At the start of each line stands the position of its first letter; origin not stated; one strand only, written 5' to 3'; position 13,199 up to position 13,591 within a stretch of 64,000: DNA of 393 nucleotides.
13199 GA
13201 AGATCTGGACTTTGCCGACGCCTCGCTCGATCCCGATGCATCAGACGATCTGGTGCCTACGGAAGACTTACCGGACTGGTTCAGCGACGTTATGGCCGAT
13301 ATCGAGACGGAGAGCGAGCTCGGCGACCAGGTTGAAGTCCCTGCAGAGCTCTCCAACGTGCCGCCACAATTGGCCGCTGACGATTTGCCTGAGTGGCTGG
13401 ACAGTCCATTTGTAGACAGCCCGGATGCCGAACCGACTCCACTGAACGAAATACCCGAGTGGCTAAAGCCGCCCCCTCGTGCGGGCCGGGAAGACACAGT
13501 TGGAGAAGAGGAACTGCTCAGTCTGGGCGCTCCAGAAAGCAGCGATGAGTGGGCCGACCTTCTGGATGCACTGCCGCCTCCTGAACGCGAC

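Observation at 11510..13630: About 19 acidic-flanked (L/I)P(E/D)WL motifs in a ~700-aa disordered arm behind a double zinc ribbon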

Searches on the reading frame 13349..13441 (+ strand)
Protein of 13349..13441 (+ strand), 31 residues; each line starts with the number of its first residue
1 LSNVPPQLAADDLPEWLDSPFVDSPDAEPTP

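Call 49: search_protein_representatives(alignment_id=A5)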
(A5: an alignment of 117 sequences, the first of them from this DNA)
Query: 117 sequences, 31 profile positions. Proteins with E-value up to 0.001 (for the whole library): 1095; up to 1e-10: 408; up to 1e-30: 21. The best 150 are listed.
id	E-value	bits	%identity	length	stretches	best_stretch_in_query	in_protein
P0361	5.5e-51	181.6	-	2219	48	4-29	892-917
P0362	6.5e-42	153.4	-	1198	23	2-30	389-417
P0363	9.7e-39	143.5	-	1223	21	2-30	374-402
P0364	7.2e-38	140.8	-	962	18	8-29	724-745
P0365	7.3e-38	140.8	-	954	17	5-31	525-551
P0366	7.5e-37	137.7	-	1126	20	6-29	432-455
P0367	5.0e-36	135.1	-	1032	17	2-30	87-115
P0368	1.8e-35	133.4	-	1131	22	10-30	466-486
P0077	2.8e-35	132.8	-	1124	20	4-26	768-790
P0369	1.3e-34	130.7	-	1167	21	1-31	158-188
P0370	1.4e-34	130.6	-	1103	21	2-29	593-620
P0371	2.4e-33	126.8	-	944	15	2-30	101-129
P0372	1.6e-32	124.2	-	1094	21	1-30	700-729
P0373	3.2e-32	123.3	-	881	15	9-27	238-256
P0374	5.7e-32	122.5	-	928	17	2-30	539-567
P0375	1.4e-31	121.3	-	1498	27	1-31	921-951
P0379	9.7e-31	118.7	-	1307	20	3-31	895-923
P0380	1.0e-30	118.6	-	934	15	7-31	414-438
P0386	3.9e-30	116.8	-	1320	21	7-29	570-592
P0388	5.4e-30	116.3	-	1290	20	2-31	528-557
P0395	1.3e-28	112.1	-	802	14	3-29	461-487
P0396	2.7e-28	111.1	-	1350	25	2-31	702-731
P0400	9.6e-28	109.4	-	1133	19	3-30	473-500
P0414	6.2e-26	103.7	-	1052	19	2-27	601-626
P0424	3.2e-24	98.4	-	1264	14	7-27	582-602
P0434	7.1e-23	94.2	-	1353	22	2-28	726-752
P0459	1.1e-20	87.4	-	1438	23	2-30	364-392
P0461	1.6e-20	86.9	-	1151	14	3-29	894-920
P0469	7.1e-20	84.9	-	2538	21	4-30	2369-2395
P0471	1.3e-19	84.0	-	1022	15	1-30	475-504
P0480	4.2e-19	82.5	-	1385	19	3-30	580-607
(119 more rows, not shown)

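Call 52: list_cluster_members(proteins=[P0364, P0368, P0375, P0386, P0396, P0400, P0414, P0469, P0361, P0380])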
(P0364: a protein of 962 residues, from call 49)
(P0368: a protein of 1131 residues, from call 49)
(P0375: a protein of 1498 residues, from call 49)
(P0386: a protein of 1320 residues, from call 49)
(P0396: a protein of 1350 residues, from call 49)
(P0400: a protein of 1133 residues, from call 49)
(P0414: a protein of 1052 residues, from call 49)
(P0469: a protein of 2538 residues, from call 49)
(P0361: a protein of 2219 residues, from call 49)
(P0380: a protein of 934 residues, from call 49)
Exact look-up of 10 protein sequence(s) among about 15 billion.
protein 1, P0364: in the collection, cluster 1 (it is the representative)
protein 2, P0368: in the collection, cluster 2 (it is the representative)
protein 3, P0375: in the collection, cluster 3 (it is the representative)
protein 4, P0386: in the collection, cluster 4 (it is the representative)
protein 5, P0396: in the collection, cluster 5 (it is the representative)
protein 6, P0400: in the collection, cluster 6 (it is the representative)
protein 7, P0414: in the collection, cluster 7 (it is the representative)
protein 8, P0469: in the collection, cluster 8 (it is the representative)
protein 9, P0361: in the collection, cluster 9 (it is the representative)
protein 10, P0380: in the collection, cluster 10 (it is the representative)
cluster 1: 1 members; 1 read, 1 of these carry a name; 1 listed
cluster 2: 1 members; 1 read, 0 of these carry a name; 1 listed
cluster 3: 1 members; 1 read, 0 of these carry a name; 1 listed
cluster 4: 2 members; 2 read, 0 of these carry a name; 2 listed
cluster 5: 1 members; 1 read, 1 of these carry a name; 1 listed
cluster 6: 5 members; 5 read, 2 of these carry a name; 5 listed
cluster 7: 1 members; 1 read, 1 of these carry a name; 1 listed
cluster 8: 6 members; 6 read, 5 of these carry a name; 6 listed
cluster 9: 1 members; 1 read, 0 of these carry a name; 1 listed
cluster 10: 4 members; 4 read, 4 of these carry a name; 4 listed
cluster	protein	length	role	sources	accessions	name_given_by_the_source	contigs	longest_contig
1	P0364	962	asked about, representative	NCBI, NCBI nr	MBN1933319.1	MAG: hypothetical protein JW934_01575, partial [Anaerolineae bacterium] | hypothetical protein [Anaerolineae bacterium]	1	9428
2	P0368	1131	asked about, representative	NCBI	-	-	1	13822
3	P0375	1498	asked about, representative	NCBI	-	-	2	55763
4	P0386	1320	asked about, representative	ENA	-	-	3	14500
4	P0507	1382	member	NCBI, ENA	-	-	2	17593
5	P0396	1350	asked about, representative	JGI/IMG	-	hypothetical protein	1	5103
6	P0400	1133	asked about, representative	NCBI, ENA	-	-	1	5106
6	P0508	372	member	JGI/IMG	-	tetratricopeptide (TPR) repeat protein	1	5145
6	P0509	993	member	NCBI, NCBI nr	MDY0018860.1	MAG: tetratricopeptide repeat protein, partial [Anaerolineae bacterium] | tetratricopeptide repeat protein [Anaerolineae bacterium]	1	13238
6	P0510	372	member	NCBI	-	-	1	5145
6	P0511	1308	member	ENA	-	-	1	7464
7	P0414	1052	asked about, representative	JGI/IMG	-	hypothetical protein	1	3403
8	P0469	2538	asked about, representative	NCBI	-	-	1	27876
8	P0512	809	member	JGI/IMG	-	hypothetical protein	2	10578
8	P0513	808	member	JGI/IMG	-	hypothetical protein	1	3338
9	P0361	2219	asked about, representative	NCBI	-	-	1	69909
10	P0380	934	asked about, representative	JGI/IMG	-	hypothetical protein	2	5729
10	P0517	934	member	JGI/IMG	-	hypothetical protein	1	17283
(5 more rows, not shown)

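Call 54: search_protein_families(library=pfam, proteins=[P0364, P0368, P0375, P0386, P0396, P0400, P0414, P0380], max_evalue=0.01)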
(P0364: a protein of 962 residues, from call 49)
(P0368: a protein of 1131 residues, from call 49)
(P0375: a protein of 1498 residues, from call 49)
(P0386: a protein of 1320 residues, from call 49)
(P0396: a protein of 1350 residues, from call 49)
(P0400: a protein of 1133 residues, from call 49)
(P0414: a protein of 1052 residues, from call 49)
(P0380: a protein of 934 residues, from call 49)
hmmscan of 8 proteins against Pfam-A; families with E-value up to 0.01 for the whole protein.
P0364 (962 aa): 8 families
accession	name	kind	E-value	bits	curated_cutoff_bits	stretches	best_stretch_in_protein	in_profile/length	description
PF14559.12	TPR_19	-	1.2e-09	38.8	25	2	51-117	2-68/68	Tetratricopeptide repeat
PF13428.12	TPR_14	-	9.2e-07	29.4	23.5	0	42-80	3-41/44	Tetratricopeptide repeat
PF07719.23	TPR_2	-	5.8e-06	26.5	27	0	42-73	3-34/34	Tetratricopeptide repeat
PF23914.1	TPR_CcmH_CycH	-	2.1e-05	24.8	42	0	67-111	43-87/158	Cytochrome c-type biogenesis protein H TPR domain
PF13424.12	TPR_12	-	0.00043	20.9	30.1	0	23-70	27-75/77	Tetratricopeptide repeat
PF13431.12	TPR_17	-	0.0013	19.3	24.4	0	62-93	1-32/34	Tetratricopeptide repeat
PF13181.12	TPR_8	-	0.0037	17.8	25.7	0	43-73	4-34/34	Tetratricopeptide repeat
PF00515.34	TPR_1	-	0.0064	16.7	27.8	0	43-73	4-34/34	Tetratricopeptide repeat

P0368 (1131 aa): 0 families

P0375 (1498 aa): 15 families
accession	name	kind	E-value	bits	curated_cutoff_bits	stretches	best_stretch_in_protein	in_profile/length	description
PF14559.12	TPR_19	-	3.9e-16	59.6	25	2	16-80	1-65/68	Tetratricopeptide repeat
PF13432.12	TPR_16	-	2e-14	54.1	32.7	3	45-108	2-65/65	Tetratricopeptide repeat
PF13428.12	TPR_14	-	2.9e-14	52.6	23.5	1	41-81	2-42/44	Tetratricopeptide repeat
PF07719.23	TPR_2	-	4.9e-11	42.3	27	1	40-73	1-34/34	Tetratricopeptide repeat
PF23914.1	TPR_CcmH_CycH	-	1.5e-07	31.8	42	1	24-105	34-118/158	Cytochrome c-type biogenesis protein H TPR domain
PF13424.12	TPR_12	-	7.5e-07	29.7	30.1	1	40-102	10-73/77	Tetratricopeptide repeat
PF12895.13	ANAPC3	-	6.1e-05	23.7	27.2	0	135-189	28-80/82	Anaphase-promoting complex, cyclosome, subunit 3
PF13176.12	TPR_7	-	7.1e-05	23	27.9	0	42-75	1-34/36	Tetratricopeptide repeat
PF13414.12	TPR_11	-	0.0001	22.4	26.8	0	139-176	3-40/42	TPR repeat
PF13371.12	TPR_9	-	0.0002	21.7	35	1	31-78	20-67/73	Tetratricopeptide repeat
PF13174.12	TPR_6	-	0.00046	21.1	26.3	0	42-72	2-32/33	Tetratricopeptide repeat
PF13431.12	TPR_17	-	0.0013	19.3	24.4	0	29-59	2-32/34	Tetratricopeptide repeat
PF14561.12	TPR_20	-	0.0041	17.9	25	0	148-192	6-50/90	Tetratricopeptide repeat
PF00515.34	TPR_1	-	0.0056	16.9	27.8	0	140-156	11-27/34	Tetratricopeptide repeat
PF13181.12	TPR_8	-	0.0098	16.4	25.7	0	40-73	1-34/34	Tetratricopeptide repeat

P0386 (1320 aa): 21 families
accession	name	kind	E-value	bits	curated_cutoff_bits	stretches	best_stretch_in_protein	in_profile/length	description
PF13432.12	TPR_16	-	5.9e-19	68.6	32.7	3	14-73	5-64/65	Tetratricopeptide repeat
PF14559.12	TPR_19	-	1.3e-18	67.5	25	2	16-73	1-58/68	Tetratricopeptide repeat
PF13428.12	TPR_14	-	4.7e-16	58.1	23.5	0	42-74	3-35/44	Tetratricopeptide repeat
PF12836.13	HHH_3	-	5.7e-14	52.4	27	1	1143-1204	3-64/65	Helix-hairpin-helix motif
PF07719.23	TPR_2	-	3.3e-13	49.1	27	0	42-73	3-34/34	Tetratricopeptide repeat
PF03704.23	BTAD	-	3.9e-09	37.5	22.1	1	1256-1318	66-127/146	Bacterial transcriptional activator domain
PF13176.12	TPR_7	-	2.3e-08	33.9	27.9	0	43-72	2-30/36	Tetratricopeptide repeat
PF13174.12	TPR_6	-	4.7e-08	33.6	26.3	0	45-68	5-28/33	Tetratricopeptide repeat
PF12895.13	ANAPC3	-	6e-08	33.3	27.2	0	1249-1315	2-50/82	Anaphase-promoting complex, cyclosome, subunit 3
PF13424.12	TPR_12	-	1.1e-07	32.4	30.1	1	14-68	11-73/77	Tetratricopeptide repeat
PF13371.12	TPR_9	-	1.9e-07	31.4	35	0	15-73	4-62/73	Tetratricopeptide repeat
PF00515.34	TPR_1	-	2e-07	31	27.8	0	1293-1316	7-30/34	Tetratricopeptide repeat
PF23914.1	TPR_CcmH_CycH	-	4.3e-07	30.3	42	0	19-73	100-154/158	Cytochrome c-type biogenesis protein H TPR domain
PF24575.1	TPR_Slam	-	5.7e-07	30.4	35.2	0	114-180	34-97/104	Surface lipoprotein assembly modifier, N-terminal TPR repeats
PF13414.12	TPR_11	-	4.9e-06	26.6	26.8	1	1294-1316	1-23/42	TPR repeat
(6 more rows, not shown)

P0396 (1350 aa): 14 families
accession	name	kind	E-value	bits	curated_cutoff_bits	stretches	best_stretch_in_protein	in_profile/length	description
PF14559.12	TPR_19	-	8.7e-21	74.5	25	2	16-73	1-58/68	Tetratricopeptide repeat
PF07719.23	TPR_2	-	4.2e-13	48.8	27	1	1320-1345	2-27/34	Tetratricopeptide repeat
PF13428.12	TPR_14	-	6.3e-10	39.2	23.5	0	45-79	6-40/44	Tetratricopeptide repeat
PF13432.12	TPR_16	-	2.1e-09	38.1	32.7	1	1294-1345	23-57/65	Tetratricopeptide repeat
PF23914.1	TPR_CcmH_CycH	-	1.1e-08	35.5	42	1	1284-1346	15-77/158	Cytochrome c-type biogenesis protein H TPR domain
PF13424.12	TPR_12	-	9.1e-08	32.6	30.1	1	1304-1349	28-75/77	Tetratricopeptide repeat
PF00515.34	TPR_1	-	3.7e-05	23.8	27.8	1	1320-1347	2-29/34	Tetratricopeptide repeat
PF13181.12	TPR_8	-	6.1e-05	23.3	25.7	0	1320-1347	2-29/34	Tetratricopeptide repeat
PF03704.23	BTAD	-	9.5e-05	23.2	22.1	1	1288-1350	66-127/146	Bacterial transcriptional activator domain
PF13431.12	TPR_17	-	0.00029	21.3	24.4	0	1309-1339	3-33/34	Tetratricopeptide repeat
PF13371.12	TPR_9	-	0.00035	21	35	0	17-77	6-66/73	Tetratricopeptide repeat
PF12895.13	ANAPC3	-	0.0008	20.1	27.2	0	16-65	33-81/82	Anaphase-promoting complex, cyclosome, subunit 3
PF13414.12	TPR_11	-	0.0024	18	26.8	0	1326-1347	1-22/42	TPR repeat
PF13174.12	TPR_6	-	0.0082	17.2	26.3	0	1273-1296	5-28/33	Tetratricopeptide repeat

P0400 (1133 aa): 17 families
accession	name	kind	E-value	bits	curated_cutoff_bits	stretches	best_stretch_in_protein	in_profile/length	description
PF14559.12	TPR_19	-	6.1e-17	62.1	25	2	144-189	5-50/68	Tetratricopeptide repeat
PF13432.12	TPR_16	-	5.4e-15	55.9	32.7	1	21-72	12-63/65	Tetratricopeptide repeat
PF13428.12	TPR_14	-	1.4e-13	50.5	23.5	0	134-173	5-44/44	Tetratricopeptide repeat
PF13181.12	TPR_8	-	4.7e-13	48.6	25.7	0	1109-1131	7-29/34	Tetratricopeptide repeat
PF07719.23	TPR_2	-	1.4e-11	44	27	0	1104-1130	2-28/34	Tetratricopeptide repeat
PF13424.12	TPR_12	-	6.8e-11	42.6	30.1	1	20-70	24-75/77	Tetratricopeptide repeat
PF00515.34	TPR_1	-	3.3e-10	39.8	27.8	0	41-73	2-34/34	Tetratricopeptide repeat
PF13174.12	TPR_6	-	1.7e-07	31.9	26.3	0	1109-1129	6-26/33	Tetratricopeptide repeat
PF13414.12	TPR_11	-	1.7e-07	31.2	26.8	0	138-176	2-40/42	TPR repeat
PF24575.1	TPR_Slam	-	4.3e-06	27.6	35.2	0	131-184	48-101/104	Surface lipoprotein assembly modifier, N-terminal TPR repeats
PF14561.12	TPR_20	-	3e-05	24.7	25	0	1035-1082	5-52/90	Tetratricopeptide repeat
PF07647.24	SAM_2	-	7.2e-05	23.3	20.5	0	421-437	1-17/66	SAM domain (Sterile alpha motif)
PF13176.12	TPR_7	-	0.00022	21.5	27.9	0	1109-1131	5-27/36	Tetratricopeptide repeat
PF12895.13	ANAPC3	-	0.00031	21.4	27.2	0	21-98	4-80/82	Anaphase-promoting complex, cyclosome, subunit 3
PF13431.12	TPR_17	-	0.0012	19.4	24.4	0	30-51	3-24/34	Tetratricopeptide repeat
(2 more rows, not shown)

P0414 (1052 aa): 3 families
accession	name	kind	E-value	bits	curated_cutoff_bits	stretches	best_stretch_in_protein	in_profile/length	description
PF07719.23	TPR_2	-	0.0023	18.3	27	1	1023-1050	2-29/34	Tetratricopeptide repeat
PF14559.12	TPR_19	-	0.0033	18.2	25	1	1007-1050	10-53/68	Tetratricopeptide repeat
PF13432.12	TPR_16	-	0.007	17.2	32.7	0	1010-1051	19-60/65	Tetratricopeptide repeat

P0380 (934 aa): 5 families
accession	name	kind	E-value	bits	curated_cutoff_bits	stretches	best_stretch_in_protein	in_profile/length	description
PF19839.5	RHH_9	-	1.3e-05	25.4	23.4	0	618-632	46-60/65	Ribbon-helix-helix protein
PF14619.11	SnAC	-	0.0004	21.3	27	0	616-646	18-48/72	Snf2-ATP coupling, chromatin remodelling complex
PF04046.21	PSP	-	0.0012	18.9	19.6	0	653-671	11-29/46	PSP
PF08816.16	Ivy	-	0.0019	18.8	21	0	412-439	11-40/117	Inhibitor of vertebrate lysozyme (Ivy)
PF07719.23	TPR_2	-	0.0035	17.8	27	0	905-930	3-28/34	Tetratricopeptide repeat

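Call 58: find_encoding_contigs(protein=P0375, flank=10000, max_places=2)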
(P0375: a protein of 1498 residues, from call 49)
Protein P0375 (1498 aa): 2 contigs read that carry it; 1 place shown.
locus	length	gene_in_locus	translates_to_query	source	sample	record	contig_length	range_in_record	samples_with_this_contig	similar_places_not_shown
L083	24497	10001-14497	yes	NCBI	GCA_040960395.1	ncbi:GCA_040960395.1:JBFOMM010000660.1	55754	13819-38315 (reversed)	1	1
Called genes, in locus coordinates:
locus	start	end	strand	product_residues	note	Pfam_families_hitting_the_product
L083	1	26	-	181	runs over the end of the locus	PF01252:Peptidase_A8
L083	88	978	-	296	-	PF00126:HTH_1, PF03466:LysR_substrate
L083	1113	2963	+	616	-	PF03600:CitMHS, PF02080:TrkA_C, PF00939:Na_sulph_symp, PF03600:CitMHS (weak)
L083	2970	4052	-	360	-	PF13088:BNR_2 (faint), PF14870:PSII_BNR (faint), PF25852:DUF6242_C (faint), PF15902:Sortilin-Vps10 (faint), PF02012:BNR (faint)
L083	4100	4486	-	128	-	PF12680:SnoaL_2, PF14534:DUF4440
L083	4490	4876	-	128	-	PF22677:Ble-like_N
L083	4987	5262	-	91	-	PF02597:ThiS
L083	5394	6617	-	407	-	PF02608:Bmp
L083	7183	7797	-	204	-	PF06723:MreB_Mbl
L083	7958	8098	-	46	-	-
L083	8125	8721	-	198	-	PF06723:MreB_Mbl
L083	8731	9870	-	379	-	-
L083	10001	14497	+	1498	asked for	PF07719:TPR_2 (faint), PF13424:TPR_12 (faint), PF13428:TPR_14 (faint), PF13432:TPR_16, PF14559:TPR_19 (weak), PF23914:TPR_CcmH_CycH (faint), PF14559:TPR_19 (weak)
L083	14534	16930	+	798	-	-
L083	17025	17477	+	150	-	PF00334:NDK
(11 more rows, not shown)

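Call 60: find_encoding_contigs(protein=P0507, flank=10000, max_places=2)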
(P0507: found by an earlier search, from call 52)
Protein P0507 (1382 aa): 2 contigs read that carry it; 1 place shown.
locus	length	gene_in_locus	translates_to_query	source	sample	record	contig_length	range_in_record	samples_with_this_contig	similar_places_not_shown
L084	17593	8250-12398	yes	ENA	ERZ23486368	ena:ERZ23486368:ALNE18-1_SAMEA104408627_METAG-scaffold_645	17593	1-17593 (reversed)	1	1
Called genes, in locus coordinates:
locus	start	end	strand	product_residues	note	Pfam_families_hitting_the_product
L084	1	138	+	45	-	?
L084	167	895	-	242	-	PF09968:DUF2202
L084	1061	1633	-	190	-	PF01871:AMMECR1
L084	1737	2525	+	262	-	PF01520:Amidase_3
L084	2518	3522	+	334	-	PF03734:YkuD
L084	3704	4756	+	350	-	PF03734:YkuD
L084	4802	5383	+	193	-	PF04525:LOR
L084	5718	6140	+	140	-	-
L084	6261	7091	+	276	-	PF00085:Thioredoxin, PF13899:Thioredoxin_7 (weak), PF12895:ANAPC3 (faint), PF13432:TPR_16, PF14559:TPR_19, PF14561:TPR_20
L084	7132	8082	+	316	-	-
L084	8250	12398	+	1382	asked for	PF00515:TPR_1 (faint), PF03704:BTAD (faint), PF07719:TPR_2 (faint), PF12895:ANAPC3 (faint), PF13174:TPR_6 (faint), PF13176:TPR_7 (faint), PF14559:TPR_19, PF12836:HHH_3, +8 more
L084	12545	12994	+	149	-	PF00334:NDK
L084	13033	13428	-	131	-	PF18291:HU-HIG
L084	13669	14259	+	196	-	-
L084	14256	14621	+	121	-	PF22727:NCH2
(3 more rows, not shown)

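Call 61: find_encoding_contigs(protein=P0368, flank=10000, max_places=2)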
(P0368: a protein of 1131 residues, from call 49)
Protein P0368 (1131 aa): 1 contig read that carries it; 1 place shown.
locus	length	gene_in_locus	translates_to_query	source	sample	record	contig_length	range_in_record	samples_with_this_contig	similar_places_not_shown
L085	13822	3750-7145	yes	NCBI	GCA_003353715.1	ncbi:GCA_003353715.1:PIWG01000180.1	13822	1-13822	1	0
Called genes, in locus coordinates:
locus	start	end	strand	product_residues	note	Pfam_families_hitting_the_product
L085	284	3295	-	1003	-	PF00005:ABC_tran (faint), PF02463:SMC_N (faint), PF13191:AAA_16 (faint), PF13555:AAA_29 (faint), PF20703:nSTAND1 (faint), PF17760:UvrA_inter, PF17755:UvrA_DNA-bind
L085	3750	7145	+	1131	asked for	-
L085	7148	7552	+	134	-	-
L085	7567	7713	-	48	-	-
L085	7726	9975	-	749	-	PF13185:GAF_2, PF01590:GAF (weak), PF13492:GAF_3 (faint), PF00512:HisKA, PF02518:HATPase_c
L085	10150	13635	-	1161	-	PF01590:GAF, PF13185:GAF_2, PF13492:GAF_3, PF01590:GAF, PF13185:GAF_2, PF00989:PAS, PF00512:HisKA, PF02518:HATPase_c, +8 more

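Call 62: find_encoding_contigs(protein=P0361, flank=10000, max_places=2)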
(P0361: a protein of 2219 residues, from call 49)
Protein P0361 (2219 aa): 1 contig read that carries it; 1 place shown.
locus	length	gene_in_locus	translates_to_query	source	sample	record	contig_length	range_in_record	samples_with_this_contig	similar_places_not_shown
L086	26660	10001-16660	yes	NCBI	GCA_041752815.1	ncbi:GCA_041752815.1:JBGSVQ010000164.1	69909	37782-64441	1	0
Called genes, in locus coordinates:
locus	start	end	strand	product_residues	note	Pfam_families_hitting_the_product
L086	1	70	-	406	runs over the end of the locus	PF04389:Peptidase_M28 (weak), PF01546:Peptidase_M20, PF07687:M20_dimer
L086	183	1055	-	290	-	PF00072:Response_reg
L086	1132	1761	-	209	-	PF02830:V4R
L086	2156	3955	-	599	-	PF00004:AAA, PF07728:AAA_5 (faint), PF17862:AAA_lid_3, PF01434:Peptidase_M41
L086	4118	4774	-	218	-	-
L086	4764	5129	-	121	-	PF06803:DUF1232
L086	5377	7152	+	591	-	PF13625:Helicase_C_3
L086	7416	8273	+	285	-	PF13513:HEAT_EZ (faint), PF12717:Cnd1 (faint), PF02985:HEAT (faint), PF13646:HEAT_2, PF03130:HEAT_PBS (weak)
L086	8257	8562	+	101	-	-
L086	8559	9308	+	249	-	PF20539:DUF6754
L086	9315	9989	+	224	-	-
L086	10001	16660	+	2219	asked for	-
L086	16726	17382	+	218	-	-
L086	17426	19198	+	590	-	PF13941:MutL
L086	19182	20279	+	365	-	-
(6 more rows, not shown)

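Call 74: list_cluster_members(proteins=[P0373, P0379, P0388, P0395, P0424, P0434, P0459, P0461, P0471, P0480])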
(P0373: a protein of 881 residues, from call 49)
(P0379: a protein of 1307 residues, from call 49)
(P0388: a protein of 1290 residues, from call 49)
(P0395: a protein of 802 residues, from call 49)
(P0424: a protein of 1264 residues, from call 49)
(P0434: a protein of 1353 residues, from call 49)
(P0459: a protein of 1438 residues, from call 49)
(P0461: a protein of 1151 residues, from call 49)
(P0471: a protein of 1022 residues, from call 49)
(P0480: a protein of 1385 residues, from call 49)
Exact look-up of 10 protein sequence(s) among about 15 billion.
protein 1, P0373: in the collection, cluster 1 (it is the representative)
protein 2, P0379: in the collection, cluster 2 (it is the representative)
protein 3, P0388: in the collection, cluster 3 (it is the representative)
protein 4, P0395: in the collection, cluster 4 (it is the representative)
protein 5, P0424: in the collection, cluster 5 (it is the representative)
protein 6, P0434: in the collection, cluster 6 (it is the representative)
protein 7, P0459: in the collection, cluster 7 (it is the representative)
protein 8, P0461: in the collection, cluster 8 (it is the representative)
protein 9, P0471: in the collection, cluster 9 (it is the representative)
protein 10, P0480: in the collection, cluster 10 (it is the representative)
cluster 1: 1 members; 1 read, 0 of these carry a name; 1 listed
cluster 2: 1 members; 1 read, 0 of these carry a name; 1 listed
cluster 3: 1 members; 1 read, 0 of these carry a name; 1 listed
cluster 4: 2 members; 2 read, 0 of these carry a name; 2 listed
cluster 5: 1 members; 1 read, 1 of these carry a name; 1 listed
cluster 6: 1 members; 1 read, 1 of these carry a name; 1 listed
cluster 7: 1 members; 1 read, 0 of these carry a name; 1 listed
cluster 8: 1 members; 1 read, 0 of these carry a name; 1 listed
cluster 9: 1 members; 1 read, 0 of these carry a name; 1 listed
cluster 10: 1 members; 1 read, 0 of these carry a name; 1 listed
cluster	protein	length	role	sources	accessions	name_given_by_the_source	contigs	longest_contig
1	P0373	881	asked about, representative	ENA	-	-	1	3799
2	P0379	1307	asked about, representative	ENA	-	-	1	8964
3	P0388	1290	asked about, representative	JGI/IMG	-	-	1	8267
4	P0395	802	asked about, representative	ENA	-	-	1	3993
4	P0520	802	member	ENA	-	-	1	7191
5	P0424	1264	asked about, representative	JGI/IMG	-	tetratricopeptide (TPR) repeat protein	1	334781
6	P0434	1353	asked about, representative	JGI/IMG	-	tetratricopeptide (TPR) repeat protein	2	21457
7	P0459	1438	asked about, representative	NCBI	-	-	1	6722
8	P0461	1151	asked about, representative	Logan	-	-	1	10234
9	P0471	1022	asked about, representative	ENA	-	-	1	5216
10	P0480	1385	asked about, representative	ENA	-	-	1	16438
